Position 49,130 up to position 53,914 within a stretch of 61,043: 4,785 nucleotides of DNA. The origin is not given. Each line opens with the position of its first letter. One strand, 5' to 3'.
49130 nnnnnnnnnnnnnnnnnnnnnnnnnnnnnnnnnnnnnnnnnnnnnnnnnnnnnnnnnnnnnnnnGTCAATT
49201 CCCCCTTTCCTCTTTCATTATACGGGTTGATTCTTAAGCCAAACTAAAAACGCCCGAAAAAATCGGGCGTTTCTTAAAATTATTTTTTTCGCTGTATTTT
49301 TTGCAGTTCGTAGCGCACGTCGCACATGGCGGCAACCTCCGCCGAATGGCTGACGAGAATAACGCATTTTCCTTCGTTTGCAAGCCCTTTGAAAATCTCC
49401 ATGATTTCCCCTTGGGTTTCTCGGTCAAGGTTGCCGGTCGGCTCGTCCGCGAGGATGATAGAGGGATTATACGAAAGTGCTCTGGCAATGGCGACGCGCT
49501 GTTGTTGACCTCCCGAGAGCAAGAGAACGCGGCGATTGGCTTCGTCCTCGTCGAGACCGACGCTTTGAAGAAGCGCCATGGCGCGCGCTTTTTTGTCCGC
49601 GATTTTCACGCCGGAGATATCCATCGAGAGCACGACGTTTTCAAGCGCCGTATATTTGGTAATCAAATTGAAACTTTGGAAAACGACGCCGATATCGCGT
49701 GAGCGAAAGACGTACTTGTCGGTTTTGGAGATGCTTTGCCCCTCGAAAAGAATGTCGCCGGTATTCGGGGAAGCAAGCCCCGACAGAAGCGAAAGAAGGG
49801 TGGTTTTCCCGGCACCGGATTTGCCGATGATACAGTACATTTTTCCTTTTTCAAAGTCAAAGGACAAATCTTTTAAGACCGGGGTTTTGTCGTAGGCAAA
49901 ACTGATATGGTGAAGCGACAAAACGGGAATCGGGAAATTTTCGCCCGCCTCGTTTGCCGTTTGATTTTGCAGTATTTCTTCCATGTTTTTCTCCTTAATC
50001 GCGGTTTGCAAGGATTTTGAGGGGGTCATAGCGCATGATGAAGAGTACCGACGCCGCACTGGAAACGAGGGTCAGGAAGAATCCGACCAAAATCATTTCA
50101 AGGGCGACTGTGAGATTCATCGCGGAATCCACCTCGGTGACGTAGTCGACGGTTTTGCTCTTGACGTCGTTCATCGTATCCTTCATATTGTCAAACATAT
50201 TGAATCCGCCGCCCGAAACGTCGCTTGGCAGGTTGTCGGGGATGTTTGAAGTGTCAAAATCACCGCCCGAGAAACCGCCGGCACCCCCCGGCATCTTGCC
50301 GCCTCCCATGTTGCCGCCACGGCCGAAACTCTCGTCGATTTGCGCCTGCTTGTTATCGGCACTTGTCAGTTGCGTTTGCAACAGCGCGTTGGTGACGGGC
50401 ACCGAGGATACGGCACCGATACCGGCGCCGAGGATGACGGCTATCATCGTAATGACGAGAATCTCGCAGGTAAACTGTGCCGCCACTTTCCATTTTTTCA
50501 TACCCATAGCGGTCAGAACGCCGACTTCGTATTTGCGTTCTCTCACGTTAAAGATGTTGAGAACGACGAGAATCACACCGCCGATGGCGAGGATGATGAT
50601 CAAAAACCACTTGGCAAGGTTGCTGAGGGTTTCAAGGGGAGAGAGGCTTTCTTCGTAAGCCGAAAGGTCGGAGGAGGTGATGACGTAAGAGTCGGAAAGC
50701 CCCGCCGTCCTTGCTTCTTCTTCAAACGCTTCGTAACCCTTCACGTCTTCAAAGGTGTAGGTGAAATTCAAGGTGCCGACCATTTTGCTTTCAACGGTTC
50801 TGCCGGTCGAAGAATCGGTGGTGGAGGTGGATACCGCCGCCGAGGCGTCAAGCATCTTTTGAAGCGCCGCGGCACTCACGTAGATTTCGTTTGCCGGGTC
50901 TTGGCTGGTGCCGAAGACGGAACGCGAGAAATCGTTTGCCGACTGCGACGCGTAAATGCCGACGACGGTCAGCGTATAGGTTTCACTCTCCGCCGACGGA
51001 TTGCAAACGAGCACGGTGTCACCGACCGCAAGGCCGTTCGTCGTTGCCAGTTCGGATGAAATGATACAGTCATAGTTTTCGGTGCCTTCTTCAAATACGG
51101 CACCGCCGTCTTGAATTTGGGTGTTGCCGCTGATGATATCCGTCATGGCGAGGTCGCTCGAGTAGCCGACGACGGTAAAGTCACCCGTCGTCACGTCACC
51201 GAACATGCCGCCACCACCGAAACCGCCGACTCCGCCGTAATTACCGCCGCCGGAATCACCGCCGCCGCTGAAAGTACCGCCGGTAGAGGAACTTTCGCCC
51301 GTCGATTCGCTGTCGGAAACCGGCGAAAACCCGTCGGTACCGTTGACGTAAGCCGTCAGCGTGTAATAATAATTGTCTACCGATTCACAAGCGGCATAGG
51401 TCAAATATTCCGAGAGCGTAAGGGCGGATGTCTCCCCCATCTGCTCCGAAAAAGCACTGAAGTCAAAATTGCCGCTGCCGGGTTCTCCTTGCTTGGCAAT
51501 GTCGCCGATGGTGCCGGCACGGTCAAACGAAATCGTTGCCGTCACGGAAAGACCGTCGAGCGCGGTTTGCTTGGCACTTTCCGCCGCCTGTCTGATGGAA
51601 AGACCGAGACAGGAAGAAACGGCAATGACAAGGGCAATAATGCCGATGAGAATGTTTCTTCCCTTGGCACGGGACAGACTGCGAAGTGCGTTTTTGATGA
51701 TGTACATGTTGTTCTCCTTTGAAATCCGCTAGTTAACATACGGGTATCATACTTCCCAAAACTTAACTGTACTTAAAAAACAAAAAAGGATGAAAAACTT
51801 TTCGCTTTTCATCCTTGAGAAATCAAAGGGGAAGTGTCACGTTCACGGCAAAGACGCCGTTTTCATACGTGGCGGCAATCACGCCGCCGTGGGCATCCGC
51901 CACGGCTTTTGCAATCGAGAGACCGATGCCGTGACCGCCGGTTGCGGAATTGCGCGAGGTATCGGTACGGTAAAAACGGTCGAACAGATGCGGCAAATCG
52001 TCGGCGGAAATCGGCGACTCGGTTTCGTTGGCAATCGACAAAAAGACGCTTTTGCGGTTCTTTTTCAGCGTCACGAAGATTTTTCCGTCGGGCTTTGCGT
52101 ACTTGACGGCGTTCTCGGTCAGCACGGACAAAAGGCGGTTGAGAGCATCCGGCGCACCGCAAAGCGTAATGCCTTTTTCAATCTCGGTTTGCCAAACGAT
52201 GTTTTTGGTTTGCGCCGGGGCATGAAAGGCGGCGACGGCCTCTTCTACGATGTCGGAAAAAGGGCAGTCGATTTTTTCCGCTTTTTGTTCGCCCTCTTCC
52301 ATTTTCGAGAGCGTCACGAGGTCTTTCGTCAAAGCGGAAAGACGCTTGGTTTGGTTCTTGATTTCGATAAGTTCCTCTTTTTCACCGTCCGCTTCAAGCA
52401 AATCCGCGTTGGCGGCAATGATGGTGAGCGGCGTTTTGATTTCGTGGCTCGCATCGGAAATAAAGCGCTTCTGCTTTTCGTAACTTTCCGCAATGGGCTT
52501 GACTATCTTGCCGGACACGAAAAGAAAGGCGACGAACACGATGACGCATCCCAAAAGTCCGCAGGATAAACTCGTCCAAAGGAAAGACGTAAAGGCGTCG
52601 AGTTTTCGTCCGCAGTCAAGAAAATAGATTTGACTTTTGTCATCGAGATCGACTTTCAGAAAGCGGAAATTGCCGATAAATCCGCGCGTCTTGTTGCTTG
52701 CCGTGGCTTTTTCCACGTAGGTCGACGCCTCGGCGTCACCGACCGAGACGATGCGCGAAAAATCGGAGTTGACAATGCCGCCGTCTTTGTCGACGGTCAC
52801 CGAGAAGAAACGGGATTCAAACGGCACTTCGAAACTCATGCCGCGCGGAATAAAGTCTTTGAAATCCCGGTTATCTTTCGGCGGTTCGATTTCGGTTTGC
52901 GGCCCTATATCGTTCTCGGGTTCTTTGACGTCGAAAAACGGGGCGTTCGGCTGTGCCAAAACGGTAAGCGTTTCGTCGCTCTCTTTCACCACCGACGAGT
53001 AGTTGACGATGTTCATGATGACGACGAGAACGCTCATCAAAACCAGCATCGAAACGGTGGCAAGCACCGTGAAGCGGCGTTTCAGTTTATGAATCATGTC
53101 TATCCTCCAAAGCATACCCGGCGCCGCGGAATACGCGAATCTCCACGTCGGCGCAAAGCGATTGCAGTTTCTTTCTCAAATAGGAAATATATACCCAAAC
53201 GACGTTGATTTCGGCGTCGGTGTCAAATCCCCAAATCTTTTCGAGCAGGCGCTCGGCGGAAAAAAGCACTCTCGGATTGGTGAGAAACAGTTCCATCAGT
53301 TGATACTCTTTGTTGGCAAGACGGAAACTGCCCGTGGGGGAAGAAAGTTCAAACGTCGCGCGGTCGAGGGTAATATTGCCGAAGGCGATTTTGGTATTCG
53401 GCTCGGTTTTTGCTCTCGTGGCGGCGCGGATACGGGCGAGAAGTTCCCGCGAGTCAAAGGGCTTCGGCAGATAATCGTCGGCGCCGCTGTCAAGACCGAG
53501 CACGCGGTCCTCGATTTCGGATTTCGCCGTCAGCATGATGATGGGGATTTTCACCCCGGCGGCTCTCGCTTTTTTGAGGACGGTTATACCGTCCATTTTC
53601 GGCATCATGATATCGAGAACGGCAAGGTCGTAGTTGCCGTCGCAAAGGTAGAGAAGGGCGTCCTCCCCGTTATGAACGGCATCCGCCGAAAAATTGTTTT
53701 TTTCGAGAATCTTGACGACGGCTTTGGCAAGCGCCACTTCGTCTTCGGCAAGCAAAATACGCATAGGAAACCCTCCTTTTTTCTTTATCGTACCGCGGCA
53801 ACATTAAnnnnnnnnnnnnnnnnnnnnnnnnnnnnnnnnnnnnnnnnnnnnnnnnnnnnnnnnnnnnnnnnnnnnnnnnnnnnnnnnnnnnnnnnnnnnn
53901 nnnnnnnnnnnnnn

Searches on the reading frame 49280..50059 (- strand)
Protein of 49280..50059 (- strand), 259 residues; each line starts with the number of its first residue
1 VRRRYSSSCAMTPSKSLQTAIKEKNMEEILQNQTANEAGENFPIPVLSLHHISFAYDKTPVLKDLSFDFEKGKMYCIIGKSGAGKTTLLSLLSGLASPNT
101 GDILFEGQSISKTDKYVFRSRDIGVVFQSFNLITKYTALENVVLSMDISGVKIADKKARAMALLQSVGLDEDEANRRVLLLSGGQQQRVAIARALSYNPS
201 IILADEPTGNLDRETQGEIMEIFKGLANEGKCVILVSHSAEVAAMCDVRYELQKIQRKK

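Call 15: search_protein_families(library=pfam, proteins=[window:49280-50059:-], max_evalue=0.001)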
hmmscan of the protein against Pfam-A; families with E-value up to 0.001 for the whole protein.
window:49280-50059:- (259 aa): 8 families
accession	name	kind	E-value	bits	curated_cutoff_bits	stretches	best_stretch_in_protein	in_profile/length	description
PF00005.33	ABC_tran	-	3.7e-36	125.2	25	1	62-208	1-136/137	ABC transporter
PF13304.12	AAA_21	-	5.4e-09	37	27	1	75-121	2-50/304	AAA domain, putative AbiEii toxin, Type IV TA system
PF13175.12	AAA_15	-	3.6e-06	27.3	32.1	0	62-133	14-91/374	AAA ATPase domain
PF02463.25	SMC_N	-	4.9e-05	23.3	40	1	73-256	25-215/220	RecF/RecN/SMC N terminal domain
PF13238.12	AAA_18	-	0.00028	21.8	29.4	0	76-116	2-44/128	AAA domain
PF03193.22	RsgA_GTPase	-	0.00043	20.6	30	1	61-103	96-137/174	RsgA GTPase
PF13476.12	AAA_23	-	0.00047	21.3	27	1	63-92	11-39/201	AAA domain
PF13479.12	AAA_24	-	0.00071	19.9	27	0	72-106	2-31/195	AAA domain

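Call 84: search_protein_families(library=padloc, proteins=[window:49280-50059:-], max_evalue=0.001)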
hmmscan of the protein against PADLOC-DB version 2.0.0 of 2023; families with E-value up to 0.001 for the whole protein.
window:49280-50059:- (259 aa): 15 families
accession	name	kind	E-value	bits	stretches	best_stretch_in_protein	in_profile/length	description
PDLC04135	mad3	-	1.1e-30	105.5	2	173-253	256-338/374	mads_3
PDLC02980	AriA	-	5.3e-11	41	1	75-121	2-50/304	-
PDLC04140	mad8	-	7.2e-09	33.6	1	56-242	8-236/314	mads_8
PDLC02914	ATPase-Toprim_I-B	-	5.7e-08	30.4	1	64-100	17-53/443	-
PDLC00274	PtuA1|PtuA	-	1.2e-07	29.4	0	75-131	37-91/438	AAA ATPase domain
PDLC04213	HEC-02A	-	2e-07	28.9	0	197-250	231-283/337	-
PDLC04164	AriA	-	5.4e-07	27.4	0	179-242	170-235/253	-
PDLC00289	PtuA1|PtuA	-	5.7e-07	26.9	1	181-242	228-291/404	AAA ATPase domain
PDLC02979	AriA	-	2.4e-05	22.3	0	62-127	14-86/373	-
PDLC04214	HEC-02A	-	9.3e-05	19.9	0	195-239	235-278/338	-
PDLC03878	NsnB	-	0.00029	18.7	0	194-249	231-287/345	-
PDLC03859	LmuB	-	0.00046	17.5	0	66-91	18-43/611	-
PDLC02335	AbiLi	-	0.00055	17.1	0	66-241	66-239/326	AbiLi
PDLC04541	PDC-M25A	-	0.0006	17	0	62-103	13-52/380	-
PDLC04244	PDC-M01A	-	0.00074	16.4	0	65-97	178-215/482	-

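Call 95: search_protein_families(library=ncbifam, proteins=[window:49280-50059:-], max_evalue=0.00001)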
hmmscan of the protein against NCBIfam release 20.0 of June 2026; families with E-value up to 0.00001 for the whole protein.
window:49280-50059:- (259 aa): 189 families (the best 25 are shown)
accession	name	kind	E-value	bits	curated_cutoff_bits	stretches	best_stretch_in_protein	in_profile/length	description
TIGR03608.1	L_ocin_972_ABC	subfamily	1.4e-56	191.2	254.85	1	49-248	1-202/206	putative bacteriocin export ABC transporter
TIGR02673.1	FtsE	equivalog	8.1e-56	189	264.85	1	47-247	2-204/214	cell division ATP-binding protein FtsE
TIGR02211.1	LolD_lipo_ex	equivalog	8.2e-54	182.4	307.75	1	58-254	17-216/221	lipoprotein-releasing ABC transporter ATP-binding protein LolD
NF008639.0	PRK11629.1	equivalog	1.1e-49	168.9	360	1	58-252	22-219/234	lipoprotein-releasing ABC transporter ATP-binding protein LolD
TIGR02315.1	ABC_phnC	equivalog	1.2e-47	162.4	266.1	1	47-243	2-209/243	phosphonate ABC transporter ATP-binding protein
TIGR02982.1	heterocyst_DevA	subfamily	1.1e-45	155.9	295.8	1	56-247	15-209/220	ABC exporter ATP-binding subunit, DevA family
NF038007.1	ABC_ATP_DarD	equivalog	5.9e-45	153.4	375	1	58-247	17-208/218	darobactin export ABC transporter ATP-binding protein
NF007027.0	PRK09493.1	equivalog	3.6e-44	150.9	379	1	48-246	3-202/240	glutamine ABC transporter ATP-binding protein GlnQ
TIGR04521.1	ECF_ATPase_2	equivalog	6.7e-44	150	330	1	49-246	3-212/279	energy-coupling factor transporter ATPase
NF007879.0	PRK10584.1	equivalog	8.4e-43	146.7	336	1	60-254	24-221/228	putative ABC transporter ATP-binding protein YbbA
NF007826.0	PRK10535.1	equivalog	1.3e-42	146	966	1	56-250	14-214/648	macrolide ABC transporter ATP-binding protein/permease MacB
TIGR02857.1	CydD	equivalog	4.9e-42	144.6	435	1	14-248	294-525/529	thiol reductant ABC exporter subunit CydD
TIGR03265.1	PhnT2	equivalog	1.5e-41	142.8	457.7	1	46-243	4-198/353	putative 2-aminoethylphosphonate ABC transporter ATP-binding protein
TIGR01186.1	proV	subfamily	8.1e-41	140.3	326.6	1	62-243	9-193/363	betaine/proline/choline family ABC transporter ATP-binding protein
NF006987.0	PRK09452.1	equivalog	1.7e-39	135.6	482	1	43-245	14-214/378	spermidine/putrescine ABC transporter ATP-binding protein PotA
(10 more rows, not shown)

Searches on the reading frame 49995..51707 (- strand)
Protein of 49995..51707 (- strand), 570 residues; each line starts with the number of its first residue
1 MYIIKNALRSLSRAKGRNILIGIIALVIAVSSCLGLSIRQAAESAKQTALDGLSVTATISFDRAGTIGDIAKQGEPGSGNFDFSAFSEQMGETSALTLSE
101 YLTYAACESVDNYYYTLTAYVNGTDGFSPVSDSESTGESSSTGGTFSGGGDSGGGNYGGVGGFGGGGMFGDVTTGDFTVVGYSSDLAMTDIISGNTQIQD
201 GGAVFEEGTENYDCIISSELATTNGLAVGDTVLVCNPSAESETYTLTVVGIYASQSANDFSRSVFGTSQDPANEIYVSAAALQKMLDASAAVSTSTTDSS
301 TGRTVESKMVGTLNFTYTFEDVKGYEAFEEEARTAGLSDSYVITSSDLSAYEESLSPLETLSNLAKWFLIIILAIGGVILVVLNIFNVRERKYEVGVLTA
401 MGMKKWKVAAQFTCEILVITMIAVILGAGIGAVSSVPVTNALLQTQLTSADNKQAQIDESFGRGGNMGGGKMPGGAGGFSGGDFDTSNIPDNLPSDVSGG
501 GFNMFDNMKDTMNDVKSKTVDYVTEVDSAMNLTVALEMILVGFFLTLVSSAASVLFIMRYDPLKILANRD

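Call 15: search_protein_families(library=pfam, proteins=[window:49995-51707:-], max_evalue=0.001)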
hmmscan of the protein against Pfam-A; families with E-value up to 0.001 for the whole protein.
window:49995-51707:- (570 aa): 1 family
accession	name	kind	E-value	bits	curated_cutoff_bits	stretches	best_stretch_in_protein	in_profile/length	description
PF02687.27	FtsX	-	3.1e-14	53.5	25.5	1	368-444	3-78/120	FtsX-like permease C-terminal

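Call 84: search_protein_families(library=padloc, proteins=[window:49995-51707:-], max_evalue=0.001)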
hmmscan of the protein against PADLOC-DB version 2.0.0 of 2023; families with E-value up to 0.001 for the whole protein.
window:49995-51707:- (570 aa): 1 family
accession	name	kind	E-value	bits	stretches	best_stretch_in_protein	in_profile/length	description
PDLC01991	CARF_m8--CARF_LolE_TM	-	3.5e-07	26.7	1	193-428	288-499/810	-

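Call 95: search_protein_families(library=ncbifam, proteins=[window:49995-51707:-], max_evalue=0.00001)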
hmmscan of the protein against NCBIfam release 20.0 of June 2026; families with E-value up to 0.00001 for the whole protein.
window:49995-51707:- (570 aa): 0 families

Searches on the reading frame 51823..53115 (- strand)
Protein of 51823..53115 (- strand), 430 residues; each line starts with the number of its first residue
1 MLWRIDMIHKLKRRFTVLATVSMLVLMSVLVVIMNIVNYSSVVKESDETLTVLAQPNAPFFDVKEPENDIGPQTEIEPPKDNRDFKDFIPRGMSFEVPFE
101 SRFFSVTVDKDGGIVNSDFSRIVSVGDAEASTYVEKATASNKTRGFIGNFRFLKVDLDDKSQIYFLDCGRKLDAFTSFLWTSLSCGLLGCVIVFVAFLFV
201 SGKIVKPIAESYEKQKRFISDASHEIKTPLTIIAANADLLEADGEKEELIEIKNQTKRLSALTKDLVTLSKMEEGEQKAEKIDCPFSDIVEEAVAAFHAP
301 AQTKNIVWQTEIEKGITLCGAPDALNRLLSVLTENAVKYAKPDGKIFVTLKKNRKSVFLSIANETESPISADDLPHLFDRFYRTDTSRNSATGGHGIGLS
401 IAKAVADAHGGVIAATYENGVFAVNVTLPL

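Call 15: search_protein_families(library=pfam, proteins=[window:51823-53115:-], max_evalue=0.001)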
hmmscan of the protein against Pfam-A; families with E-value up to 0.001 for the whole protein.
window:51823-53115:- (430 aa): 3 families
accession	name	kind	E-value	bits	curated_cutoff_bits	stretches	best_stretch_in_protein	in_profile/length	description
PF02518.31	HATPase_c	-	6.8e-18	65.6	26.4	1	321-429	2-108/111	Histidine kinase-, DNA gyrase B-, and HSP90-like ATPase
PF00512.31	HisKA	-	3.8e-14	52.9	26.9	1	215-275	2-66/66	His Kinase A (phospho-acceptor) domain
PF14501.12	HATPase_c_5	-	3.1e-09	37.1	22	1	326-429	7-102/102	GHKL domain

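Call 84: search_protein_families(library=padloc, proteins=[window:51823-53115:-], max_evalue=0.001)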
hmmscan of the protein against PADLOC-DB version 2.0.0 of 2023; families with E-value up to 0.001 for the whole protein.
window:51823-53115:- (430 aa): 2 families
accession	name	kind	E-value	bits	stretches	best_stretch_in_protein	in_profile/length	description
PDLC04647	PDC-M43B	-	1.7e-09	35.2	1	332-415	235-317/347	-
PDLC04650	PDC-M43B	-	1.5e-07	29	1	332-405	234-308/344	-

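Call 95: search_protein_families(library=ncbifam, proteins=[window:51823-53115:-], max_evalue=0.00001)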
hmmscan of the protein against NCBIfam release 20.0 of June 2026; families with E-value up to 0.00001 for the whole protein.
window:51823-53115:- (430 aa): 68 families (the best 25 are shown)
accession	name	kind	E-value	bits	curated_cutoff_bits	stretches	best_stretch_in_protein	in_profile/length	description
NF041735.1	hist_kin_RppB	equivalog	2e-48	165.3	400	1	160-418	157-426/438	two-component system sensor histidine kinase RppB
TIGR02966.1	phoR_proteo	equivalog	5.5e-42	144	334.2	1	215-415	114-319/333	phosphate regulon sensor histidine kinase PhoR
NF046044.1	PnpS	equivalog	1.3e-40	139.6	400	1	214-418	169-378/390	two-component system histidine kinase PnpS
NF052314.1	T9SS_HK_PorY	subfamily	9.5e-40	136.9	350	1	204-426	200-416/418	PorY family sensor histidine kinase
NF033092.0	HK_WalK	equivalog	5.4e-37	127.6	725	1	213-421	370-584/594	cell wall metabolism sensor histidine kinase WalK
TIGR01386.1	cztS_silS_copS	subfamily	5.9e-37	127.7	292.55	1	207-420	233-448/457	heavy metal sensor histidine kinase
NF007837.0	PRK10549.1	equivalog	2.5e-36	125.4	603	1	214-430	239-458/466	envelope stress sensor histidine kinase BaeS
NF012163.2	BaeS_SmeS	equivalog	3.8e-36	125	500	1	211-427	236-455/457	sensor histidine kinase efflux regulator BaeS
NF033091.0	HK_VanS_ACDEFG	equivalog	1.1e-35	123.1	400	1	213-429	72-293/293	vancomycin resistance histidine kinase VanS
NF007007.0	PRK09470.1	equivalog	1.7e-34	119.6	486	1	204-430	234-459/463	envelope stress sensor histidine kinase CpxA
NF047874.1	MASE3_PAS_HK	subfamily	2.1e-30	106.1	560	1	213-419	396-613/655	MASE3 domain-containing sensor histidine kinase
NF040691.1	MtrAB_MtrB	equivalog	5.5e-30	104.8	450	1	210-423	266-484/507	MtrAB system histidine kinase MtrB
NF007345.0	PRK09835.1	subfamily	1.4e-29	103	423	1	203-418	250-468/482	Cu(+)/Ag(+) sensor histidine kinase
NF008312.0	PRK11100.1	equivalog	4.6e-28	98.3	356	1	217-421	258-466/477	two-component system sensor histidine kinase CreC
NF008235.0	PRK11006.1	equivalog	2.4e-27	95.9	390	1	214-411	203-403/431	phosphate regulon sensor histidine kinase PhoR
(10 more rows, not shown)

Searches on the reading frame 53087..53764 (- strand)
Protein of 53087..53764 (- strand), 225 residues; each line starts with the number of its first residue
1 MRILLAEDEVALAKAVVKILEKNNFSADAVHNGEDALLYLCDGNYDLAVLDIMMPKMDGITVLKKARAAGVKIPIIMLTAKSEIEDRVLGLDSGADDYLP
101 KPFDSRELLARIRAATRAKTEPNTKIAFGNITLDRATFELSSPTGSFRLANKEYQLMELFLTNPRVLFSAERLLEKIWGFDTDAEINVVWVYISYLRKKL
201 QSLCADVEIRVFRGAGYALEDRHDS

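Call 15: search_protein_families(library=pfam, proteins=[window:53087-53764:-], max_evalue=0.001)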
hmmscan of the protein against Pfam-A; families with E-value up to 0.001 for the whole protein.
window:53087-53764:- (225 aa): 2 families
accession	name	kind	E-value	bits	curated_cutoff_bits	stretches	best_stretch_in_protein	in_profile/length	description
PF00072.30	Response_reg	-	3.4e-29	101.7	30.2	1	3-113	1-111/111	Response regulator receiver domain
PF00486.34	Trans_reg_C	-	1.6e-18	67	26.2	1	148-219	5-77/77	Transcriptional regulatory protein, C terminal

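Call 84: search_protein_families(library=padloc, proteins=[window:53087-53764:-], max_evalue=0.001)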
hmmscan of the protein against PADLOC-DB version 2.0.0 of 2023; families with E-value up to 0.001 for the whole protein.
window:53087-53764:- (225 aa): 3 families
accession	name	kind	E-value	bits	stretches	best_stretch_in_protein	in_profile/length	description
PDLC04726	PDC-M60C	-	5.6e-05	20.2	1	1-58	1-61/407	-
PDLC04725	PDC-M60B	-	9.2e-05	20.3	0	2-59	5-64/158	-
PDLC00405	SduA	-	0.00067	17.3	1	2-61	8-67/323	DUF4263 domain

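Call 95: search_protein_families(library=ncbifam, proteins=[window:53087-53764:-], max_evalue=0.00001)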
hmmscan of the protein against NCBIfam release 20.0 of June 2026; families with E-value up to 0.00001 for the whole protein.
window:53087-53764:- (225 aa): 87 families (the best 25 are shown)
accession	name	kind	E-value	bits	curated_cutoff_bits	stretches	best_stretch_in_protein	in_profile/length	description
NF041734.1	resp_reg_RppA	equivalog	1.2e-58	198.2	250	1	1-220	1-228/229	two-component system response regulator RppA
TIGR02154.1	PhoB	equivalog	1e-53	182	296.2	1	2-219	4-225/226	phosphate regulon transcriptional regulator PhoB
NF040689.1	MtrAB_MtrA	equivalog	4.2e-50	170.1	300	1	3-218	1-217/219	MtrAB system response regulator MtrA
NF012023.0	PRK15479.1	equivalog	2.5e-48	164.6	337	1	1-223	1-221/224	transcriptional regulator TctD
TIGR01387.1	cztR_silR_copR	subfamily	1.2e-47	162.4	279.2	1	3-219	1-218/218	heavy metal response regulator transcription factor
NF045991.1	RespRegCtrARhodob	equivalog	5.9e-47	160.3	350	1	1-221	1-223/224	response regulator transcription factor CtrA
NF008296.0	PRK11083.1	equivalog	4e-45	154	273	1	2-220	5-226/228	two-component system response regulator CreB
NF045944.1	ResRegRpaBCyano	equivalog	5.3e-45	153.6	330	1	4-219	1-227/229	response regulator transcription factor RpaB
NF045914.1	RespRegNblR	equivalog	3.3e-43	147.9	300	1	2-220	8-226/228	response regulator transcription factor NblR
NF041733.1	resp_reg_CseB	equivalog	2.9e-42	144.6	350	1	2-220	2-227/228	two-component system response regulator CseB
NF008567.0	PRK11517.1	equivalog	4.8e-42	143.8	353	1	1-220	1-219/223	response regulator transcription factor HprR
NF007928.2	PRK10643.1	equivalog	7.8e-42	143.3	330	1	1-219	1-216/216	two-component system response regulator PmrA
NF051850.1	RespRegRprY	equivalog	2.5e-40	138.3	370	1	1-219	5-226/234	response regulator transcription factor RprY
NF007005.1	PRK09468.1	equivalog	3.5e-40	137.9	331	1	2-217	5-229/237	osmolarity response regulator transcription factor OmpR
NF053854.1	RespRegPhoBBctds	equivalog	3.1e-39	134.6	270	1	3-219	1-224/225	two-component system response regulator PhoB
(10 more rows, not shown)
